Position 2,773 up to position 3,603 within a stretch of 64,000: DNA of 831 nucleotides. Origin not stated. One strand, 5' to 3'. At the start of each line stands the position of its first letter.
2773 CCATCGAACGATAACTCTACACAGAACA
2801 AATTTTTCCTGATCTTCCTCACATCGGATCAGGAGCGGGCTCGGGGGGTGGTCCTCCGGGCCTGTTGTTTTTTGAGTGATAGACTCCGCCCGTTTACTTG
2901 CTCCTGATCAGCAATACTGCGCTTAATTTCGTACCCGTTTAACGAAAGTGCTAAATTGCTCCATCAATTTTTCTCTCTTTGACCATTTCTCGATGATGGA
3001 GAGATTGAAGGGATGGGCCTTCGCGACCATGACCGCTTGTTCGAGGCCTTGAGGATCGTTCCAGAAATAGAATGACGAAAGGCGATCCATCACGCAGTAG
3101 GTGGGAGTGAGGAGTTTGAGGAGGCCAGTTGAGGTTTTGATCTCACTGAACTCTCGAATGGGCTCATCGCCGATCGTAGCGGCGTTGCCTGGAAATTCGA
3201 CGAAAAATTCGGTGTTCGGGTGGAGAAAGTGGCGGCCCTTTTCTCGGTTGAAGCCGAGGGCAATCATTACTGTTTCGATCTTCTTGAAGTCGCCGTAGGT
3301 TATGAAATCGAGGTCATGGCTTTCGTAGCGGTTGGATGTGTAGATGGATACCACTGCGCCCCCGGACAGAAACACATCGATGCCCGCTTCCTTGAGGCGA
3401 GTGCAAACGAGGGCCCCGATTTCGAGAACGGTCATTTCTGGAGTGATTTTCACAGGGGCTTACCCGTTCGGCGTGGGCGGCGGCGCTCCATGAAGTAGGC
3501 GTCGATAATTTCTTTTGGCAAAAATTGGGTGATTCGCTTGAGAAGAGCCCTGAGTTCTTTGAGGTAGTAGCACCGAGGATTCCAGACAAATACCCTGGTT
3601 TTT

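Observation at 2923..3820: AbiEi/AbiEii-like two-gene module with two tandem inverted repeats at its promoter; unusually compact NTase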

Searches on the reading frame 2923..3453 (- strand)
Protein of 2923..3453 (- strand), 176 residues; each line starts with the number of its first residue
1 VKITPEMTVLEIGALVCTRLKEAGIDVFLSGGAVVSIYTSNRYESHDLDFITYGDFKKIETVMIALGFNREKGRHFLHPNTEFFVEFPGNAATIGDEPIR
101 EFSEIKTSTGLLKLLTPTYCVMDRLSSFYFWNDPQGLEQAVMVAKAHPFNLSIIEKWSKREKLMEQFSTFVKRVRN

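Call 3: search_protein_families(library=pfam, proteins=[window:2923-3453:-], max_evalue=1)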
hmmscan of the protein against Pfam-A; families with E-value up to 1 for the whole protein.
window:2923-3453:- (176 aa): 3 families
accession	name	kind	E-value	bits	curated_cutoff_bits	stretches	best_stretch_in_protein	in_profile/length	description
PF09970.15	DUF2204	-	0.013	15.6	20.3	1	16-60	8-52/181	Nucleotidyl transferase of unknown function (DUF2204)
PF10706.15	Aminoglyc_resit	-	0.19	12.3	21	1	16-63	5-54/149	Aminoglycoside-2''-adenylyltransferase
PF14907.12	NTP_transf_5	-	0.3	11.1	31.2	1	16-73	63-123/249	Uncharacterised nucleotidyltransferase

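Call 4: search_protein_families(library=ncbifam, proteins=[window:2923-3453:-], max_evalue=1)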
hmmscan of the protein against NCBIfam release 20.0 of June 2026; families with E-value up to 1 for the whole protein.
window:2923-3453:- (176 aa): 0 families

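Call 5: search_protein_families(library=padloc, proteins=[window:2923-3453:-], max_evalue=1)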
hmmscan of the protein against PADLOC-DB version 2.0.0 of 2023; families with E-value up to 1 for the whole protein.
window:2923-3453:- (176 aa): 1 family
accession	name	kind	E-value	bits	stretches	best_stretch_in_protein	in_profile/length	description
PDLC02296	AbiEii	-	0.017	12.3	1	27-59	47-78/282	AbiEii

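Call 6: find_homologous_proteins(query=window:2923-3453:-)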
Query window:2923-3453:- (176 aa): 263 proteins with E <= 0.001 among 321 candidates; the best 120 are listed.
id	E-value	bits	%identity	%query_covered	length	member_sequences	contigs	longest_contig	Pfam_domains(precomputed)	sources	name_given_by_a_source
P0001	3.4e-109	380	100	97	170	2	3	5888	-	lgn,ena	-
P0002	1.3e-71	258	62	100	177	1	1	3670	-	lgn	-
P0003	2.5e-70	254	64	99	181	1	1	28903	-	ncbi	-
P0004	3.7e-70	253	64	99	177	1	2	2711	-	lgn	-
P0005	3.8e-70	253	62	100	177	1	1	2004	-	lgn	-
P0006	6.4e-70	252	63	100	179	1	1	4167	-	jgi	jgi:hypothetical protein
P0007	5.3e-68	246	65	93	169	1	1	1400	-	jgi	jgi:hypothetical protein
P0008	6.4e-68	246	63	100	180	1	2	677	-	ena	-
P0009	7.1e-68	246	63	94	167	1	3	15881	-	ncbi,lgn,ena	-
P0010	1.1e-66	242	60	100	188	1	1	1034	-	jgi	jgi:hypothetical protein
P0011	4.0e-65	237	61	94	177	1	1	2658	-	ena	-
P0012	1.2e-64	235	61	96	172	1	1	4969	-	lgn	-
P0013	2.9e-64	234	60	99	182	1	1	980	-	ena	-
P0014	2.0e-63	231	59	99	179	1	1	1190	-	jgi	jgi:hypothetical protein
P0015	1.1e-62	229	59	97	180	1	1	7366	-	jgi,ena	-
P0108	5.4e-48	181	49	98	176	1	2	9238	PF09970.16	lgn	-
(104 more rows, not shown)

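Call 11: search_solved_structures(query=A1, max_evalue=10, show_alignments=3)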
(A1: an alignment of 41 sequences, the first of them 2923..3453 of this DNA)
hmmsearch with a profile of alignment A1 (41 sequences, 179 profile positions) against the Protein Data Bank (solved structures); distinct sequences matched with E-value up to 10: 5.
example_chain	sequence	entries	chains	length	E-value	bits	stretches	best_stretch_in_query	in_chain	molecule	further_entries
4wby_A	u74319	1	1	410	0.097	15.4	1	3-64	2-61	Poly A polymerase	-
2fyh_A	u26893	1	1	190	0.33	13.7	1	9-114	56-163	putative integral membrane transport protein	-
5uvd_A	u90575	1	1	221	0.58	12.9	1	9-63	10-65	Nucleotidyltransferase-like protein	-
1vdx_A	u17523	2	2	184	0.73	12.6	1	9-80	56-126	Hypothetical protein PH0099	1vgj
4gmf_A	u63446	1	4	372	2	11.2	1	106-139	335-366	Yersiniabactin biosynthetic protein YbtU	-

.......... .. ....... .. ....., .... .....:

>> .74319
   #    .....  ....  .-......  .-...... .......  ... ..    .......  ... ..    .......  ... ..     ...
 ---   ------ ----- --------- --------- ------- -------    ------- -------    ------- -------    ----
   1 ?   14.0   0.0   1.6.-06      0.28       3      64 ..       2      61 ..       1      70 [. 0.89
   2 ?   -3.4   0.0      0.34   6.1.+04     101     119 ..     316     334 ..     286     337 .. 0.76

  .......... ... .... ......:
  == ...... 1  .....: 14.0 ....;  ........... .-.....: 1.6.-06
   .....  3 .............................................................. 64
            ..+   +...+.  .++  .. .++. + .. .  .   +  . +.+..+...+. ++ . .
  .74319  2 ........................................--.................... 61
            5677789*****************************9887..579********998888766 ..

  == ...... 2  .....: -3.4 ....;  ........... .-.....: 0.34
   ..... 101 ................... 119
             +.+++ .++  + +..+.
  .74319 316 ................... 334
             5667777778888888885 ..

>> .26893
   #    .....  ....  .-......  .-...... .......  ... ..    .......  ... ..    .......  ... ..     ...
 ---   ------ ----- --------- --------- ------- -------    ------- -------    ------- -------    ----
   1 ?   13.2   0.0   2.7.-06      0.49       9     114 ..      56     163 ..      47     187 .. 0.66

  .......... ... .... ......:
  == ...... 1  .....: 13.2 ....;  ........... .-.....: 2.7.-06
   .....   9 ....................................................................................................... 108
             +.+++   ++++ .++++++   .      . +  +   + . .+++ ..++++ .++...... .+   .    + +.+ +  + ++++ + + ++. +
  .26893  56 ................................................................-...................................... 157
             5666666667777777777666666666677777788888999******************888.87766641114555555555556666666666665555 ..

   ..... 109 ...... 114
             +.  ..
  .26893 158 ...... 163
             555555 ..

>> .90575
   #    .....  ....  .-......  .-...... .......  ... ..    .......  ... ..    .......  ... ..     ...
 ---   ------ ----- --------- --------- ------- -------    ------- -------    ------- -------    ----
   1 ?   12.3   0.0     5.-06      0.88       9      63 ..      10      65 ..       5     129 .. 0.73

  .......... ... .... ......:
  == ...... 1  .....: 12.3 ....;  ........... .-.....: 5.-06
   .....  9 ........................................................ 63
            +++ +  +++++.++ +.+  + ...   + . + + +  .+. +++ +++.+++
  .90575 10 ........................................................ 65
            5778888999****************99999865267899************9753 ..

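Call 12: find_related_loci(query=A1, collection=genome_contigs, flank=4000)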
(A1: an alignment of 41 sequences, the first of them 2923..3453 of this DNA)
Query A1 (176 aa) in genome_contigs; peptide patterns used: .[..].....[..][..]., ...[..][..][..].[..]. (x = any residue, [..] = any of these).
599 stretches matched a pattern (row limit reached: there are more); 584 encode a relative of the query (tblastn E <= 1e-3); the best 80 are kept; 80 distinct loci.
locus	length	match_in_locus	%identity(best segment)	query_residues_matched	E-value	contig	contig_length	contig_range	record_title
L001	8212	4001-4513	59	2-172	1e-70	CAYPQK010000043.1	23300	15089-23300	MAG TPA_asm: uncultured Spirochaetales bacterium isolate binchicken_co220_184 genome assembly, contig: NODE_1314_length_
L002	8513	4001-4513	57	2-172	9e-69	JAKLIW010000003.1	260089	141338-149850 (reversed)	MAG: bacterium isolate RA.bin96 RA.bin96_3, whole genome shotgun sequence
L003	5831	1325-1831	57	3-171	3e-68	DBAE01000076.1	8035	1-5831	MAG TPA_asm: Bacteriovoracaceae bacterium UBA1018 UBA1018_contig_315377, whole genome shotgun sequence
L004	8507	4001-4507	56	2-170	1e-67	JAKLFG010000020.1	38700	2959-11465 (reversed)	MAG: bacterium isolate RA.bin151 RA.bin151_20, whole genome shotgun sequence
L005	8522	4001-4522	56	2-175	8e-68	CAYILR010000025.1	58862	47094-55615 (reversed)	MAG TPA_asm: uncultured Bacteriovoracaceae bacterium isolate ERP119705_co22_306 genome assembly, contig: NODE_298_length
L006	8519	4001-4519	55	3-175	8e-64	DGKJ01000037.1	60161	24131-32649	MAG TPA_asm: Bacteriovoracaceae bacterium UBA4573 UBA4573_contig_703, whole genome shotgun sequence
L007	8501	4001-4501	56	7-173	3e-63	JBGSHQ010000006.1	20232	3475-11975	MAG: Bdellovibrionia bacterium isolate JTS-AC109 k141_4252795, whole genome shotgun sequence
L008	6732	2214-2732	53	3-175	9e-62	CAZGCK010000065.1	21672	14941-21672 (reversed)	MAG TPA_asm: uncultured Bacteriovoracaceae bacterium isolate SRP219642_co7_571 genome assembly, contig: NODE_3391_length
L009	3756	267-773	54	3-171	9e-62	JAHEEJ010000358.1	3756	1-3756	MAG: Deltaproteobacteria bacterium isolate Ww264 NODE_80405_length_3756_cov_6.398624, whole genome shotgun sequence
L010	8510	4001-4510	54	2-171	5e-62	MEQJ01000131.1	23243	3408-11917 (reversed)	MAG: Bdellovibrionales bacterium RIFOXYD1_FULL_53_11 rifoxyd1_full_scaffold_723, whole genome shotgun sequence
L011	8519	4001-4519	53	3-175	9e-62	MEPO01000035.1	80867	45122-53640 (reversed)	MAG: Bdellovibrionales bacterium GWA1_52_35 gwa1_scaffold_80, whole genome shotgun sequence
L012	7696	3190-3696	55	8-176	9e-62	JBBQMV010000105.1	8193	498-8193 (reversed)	MAG: Bdellovibrionia bacterium isolate Co_metawrap_363 Cmw_363_k141_7470255_length_8193_cov_7.9965, whole genome shotgun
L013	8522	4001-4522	51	3-176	5e-61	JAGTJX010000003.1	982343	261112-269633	MAG: Lysobacteraceae bacterium isolate WA131c WA131_m101, whole genome shotgun sequence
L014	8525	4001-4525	54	1-175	4e-61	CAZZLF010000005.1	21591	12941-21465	MAG TPA_asm: uncultured Bdellovibrio sp. isolate SRP124364_co1_342 genome assembly, contig: NODE_2280_length_21591_cov_4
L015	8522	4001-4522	52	3-176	2e-60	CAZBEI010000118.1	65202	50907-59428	MAG TPA_asm: uncultured Bdellovibrio sp. isolate binchicken_co203_640 genome assembly, contig: k141_2508279, whole genom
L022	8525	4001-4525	50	2-176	1e-58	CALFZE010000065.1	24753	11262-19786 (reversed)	MAG TPA_asm: uncultured Bacteriovoracaceae bacterium isolate SRR1506984_bin.117_CONCOCT_v1.1_MAG genome assembly, contig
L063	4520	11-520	49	6-174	3e-51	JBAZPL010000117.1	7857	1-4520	MAG: Candidatus Krumholzibacteriia bacterium isolate SO_2017_SWC_29 scaffold_7932_c1_LP-4_2017, whole genome shotgun seq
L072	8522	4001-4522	46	1-173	5e-51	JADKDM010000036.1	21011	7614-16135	MAG: Candidatus Villigracilis propinquus isolate OdNW_BATAC.378 tig00896709-10-210290, whole genome shotgun sequence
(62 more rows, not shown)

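Call 16: predict_structure(alignment_id=A1)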
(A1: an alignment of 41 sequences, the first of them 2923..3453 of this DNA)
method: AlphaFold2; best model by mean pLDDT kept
length: 176 residues; sequences in the alignment: 41
mean_pLDDT: 96.6   pTM: 0.90
mean pLDDT of the five models: 96.6, 96.2, 95.8, 95.5, 95.2
residues with pLDDT >= 90: 164; 70-90: 12; 50-70: 0; < 50: 0
segments of 3 or more residues with pLDDT < 50: none
pLDDT, mean of each block of 10 residues (from residue 1): 96 99 97 98 96 95 98 94 94 88 98 98 98 98 98 98 98 97
secondary structure, 60 per line:
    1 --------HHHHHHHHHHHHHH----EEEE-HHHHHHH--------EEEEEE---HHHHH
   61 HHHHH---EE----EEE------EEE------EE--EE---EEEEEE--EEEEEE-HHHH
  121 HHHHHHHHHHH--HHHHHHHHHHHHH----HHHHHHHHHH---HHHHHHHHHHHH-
elements in order: H9-22 E27-30 H32-38 E47-52 H56-65 E75-77 E84-86 E102-107 E110-115 H117-131 H134-146 H151-160 H164-175

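Call 29: search_protein_representatives(alignment_id=A1)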
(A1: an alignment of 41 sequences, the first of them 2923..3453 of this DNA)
Query: 41 sequences, 179 profile positions. Proteins with E-value up to 0.001 (for the whole library): 2325; up to 1e-10: 1271; up to 1e-30: 270. The best 150 are listed.
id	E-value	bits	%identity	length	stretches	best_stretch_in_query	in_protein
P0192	4.1e-72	257.8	-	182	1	7-176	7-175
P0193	5.1e-70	251.0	-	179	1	1-177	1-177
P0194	5.9e-70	250.8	-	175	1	2-175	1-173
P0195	4.3e-69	248.0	-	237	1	2-178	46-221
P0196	1.2e-68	246.5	-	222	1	3-175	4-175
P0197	1.9e-67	242.6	-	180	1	2-177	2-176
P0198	1.7e-66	239.5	-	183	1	7-177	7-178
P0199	6.2e-66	237.7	-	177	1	4-178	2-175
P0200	4.1e-64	231.7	-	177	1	6-175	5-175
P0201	5.2e-64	231.4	-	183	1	1-178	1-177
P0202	6.3e-62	224.6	-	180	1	3-176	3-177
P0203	7.9e-62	224.3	-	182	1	6-177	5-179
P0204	8.4e-62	224.2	-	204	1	2-176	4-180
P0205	6.0e-61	221.4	-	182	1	2-178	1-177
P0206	1.6e-60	220.0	-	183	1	6-177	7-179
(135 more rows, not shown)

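Call 36: search_protein_families(library=pfam, alignment_id=A4, max_evalue=0.00001)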
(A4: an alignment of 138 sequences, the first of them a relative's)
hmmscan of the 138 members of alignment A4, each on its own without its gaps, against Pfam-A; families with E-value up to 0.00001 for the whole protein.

A. member 1, L001:3020-3520:- (166 aa): 1 family
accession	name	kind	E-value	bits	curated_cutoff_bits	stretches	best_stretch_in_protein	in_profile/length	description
PF07603.17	Lcl_C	-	7.4e-12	46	34.9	1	41-166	9-117/117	Lcl C-terminal domain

B. families by the number of members that match (of 138 scanned): 149 families (the first 25 are shown)
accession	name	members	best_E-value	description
PF00270.35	DEAD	3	1.8e-52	DEAD/DEAH box helicase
PF13635.12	DUF4143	3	3.6e-40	Domain of unknown function (DUF4143)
PF00271.37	Helicase_C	3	6.7e-31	Helicase conserved C-terminal domain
PF13173.12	AAA_14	3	1.7e-26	AAA domain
PF04055.27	Radical_SAM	3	9.9e-16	Radical SAM superfamily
PF07883.17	Cupin_2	3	2.8e-14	Cupin domain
PF21688.3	FAD-depend_C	2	1.7e-65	FAD-dependent protein, C-terminal domain-like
PF01050.24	MannoseP_isomer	2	3.4e-51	Mannose-6-phosphate isomerase C-terminal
PF00483.29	NTP_transferase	2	7.2e-38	Nucleotidyl transferase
PF00072.30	Response_reg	2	1.3e-32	Response regulator receiver domain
PF00570.28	HRDC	2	2.6e-20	HRDC domain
PF08245.18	Mur_ligase_M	2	6.3e-16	Mur ligase middle domain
PF13649.12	Methyltransf_25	2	8.9e-16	Methyltransferase domain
PF08241.18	Methyltransf_11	2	1.3e-15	Methyltransferase domain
PF00583.31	Acetyltransf_1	2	7e-15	Acetyltransferase (GNAT) family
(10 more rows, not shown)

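Call 41: search_protein_families(library=pfam, alignment_id=A1, max_evalue=0.1)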
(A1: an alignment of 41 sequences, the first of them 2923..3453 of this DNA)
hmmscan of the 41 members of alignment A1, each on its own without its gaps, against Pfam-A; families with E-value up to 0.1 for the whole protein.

A. member 1, window:2923-3453:- (176 aa): 1 family
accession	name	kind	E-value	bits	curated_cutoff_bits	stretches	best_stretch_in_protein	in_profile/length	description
PF09970.15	DUF2204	-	0.013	15.6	20.3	1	16-60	8-52/181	Nucleotidyl transferase of unknown function (DUF2204)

B. families by the number of members that match (of 41 scanned): 11 families
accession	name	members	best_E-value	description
PF09970.15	DUF2204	35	1.4e-05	Nucleotidyl transferase of unknown function (DUF2204)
PF14907.12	NTP_transf_5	6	0.0016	Uncharacterised nucleotidyltransferase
PF10706.15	Aminoglyc_resit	3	0.002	Aminoglycoside-2''-adenylyltransferase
PF07548.16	ChlamPMP_M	3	0.04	Chlamydia polymorphic membrane protein middle domain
PF22047.1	RecJ_C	2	0.036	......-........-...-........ exonuclease RecJ C-terminal domain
PF13399.11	LytR_C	2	0.047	LytR cell envelope-related transcriptional attenuator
PF19502.5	DUF6036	1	0.018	Nucleotidyltransferase of unknown function (DUF6036)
PF18074.6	PriA_C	1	0.061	Primosomal protein N C-terminal domain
PF08816.16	Ivy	1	0.064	Inhibitor of vertebrate lysozyme (Ivy)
PF07992.20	Pyr_redox_2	1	0.073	Pyridine nucleotide-disulphide oxidoreductase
PF23552.2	ParB_C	1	0.077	ParB dimerisation domain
